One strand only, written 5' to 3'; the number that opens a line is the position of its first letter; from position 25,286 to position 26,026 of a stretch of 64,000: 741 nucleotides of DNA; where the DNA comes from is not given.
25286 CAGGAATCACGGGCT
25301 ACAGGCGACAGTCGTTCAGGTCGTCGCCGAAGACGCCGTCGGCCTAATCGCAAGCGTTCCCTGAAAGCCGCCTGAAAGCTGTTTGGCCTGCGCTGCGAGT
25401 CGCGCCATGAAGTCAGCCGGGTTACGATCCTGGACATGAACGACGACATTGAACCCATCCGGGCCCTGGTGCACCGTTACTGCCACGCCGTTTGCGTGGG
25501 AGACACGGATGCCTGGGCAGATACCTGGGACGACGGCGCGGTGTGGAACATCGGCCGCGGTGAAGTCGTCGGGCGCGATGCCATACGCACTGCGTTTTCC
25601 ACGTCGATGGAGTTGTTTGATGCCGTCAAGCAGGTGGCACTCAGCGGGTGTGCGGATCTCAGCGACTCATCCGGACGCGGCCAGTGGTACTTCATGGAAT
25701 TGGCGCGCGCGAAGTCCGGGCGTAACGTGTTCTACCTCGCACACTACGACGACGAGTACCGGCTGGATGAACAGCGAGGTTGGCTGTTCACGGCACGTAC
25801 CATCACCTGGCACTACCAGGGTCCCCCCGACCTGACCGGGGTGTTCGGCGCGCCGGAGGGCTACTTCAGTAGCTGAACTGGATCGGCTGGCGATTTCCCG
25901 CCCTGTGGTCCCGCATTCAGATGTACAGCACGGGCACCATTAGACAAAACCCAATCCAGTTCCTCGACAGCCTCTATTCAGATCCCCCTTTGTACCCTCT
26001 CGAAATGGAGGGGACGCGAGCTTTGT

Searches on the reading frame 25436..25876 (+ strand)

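Call 6: search_protein_families(library=pfam, proteins=[window:25436-25876:+])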
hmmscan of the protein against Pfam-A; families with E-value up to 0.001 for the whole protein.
window:25436-25876:+ (146 aa): 3 families
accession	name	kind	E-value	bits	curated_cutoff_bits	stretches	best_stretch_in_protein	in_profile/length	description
PF13577.12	SnoaL_4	-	1.1e-14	54.9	24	1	4-122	5-126/126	SnoaL-like domain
PF12680.13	SnoaL_2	-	9.6e-06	26.6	27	1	12-64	1-53/102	SnoaL-like domain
PF14534.12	DUF4440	-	3.4e-05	24.7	25.2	1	8-55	1-48/107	Domain of unknown function (DUF4440)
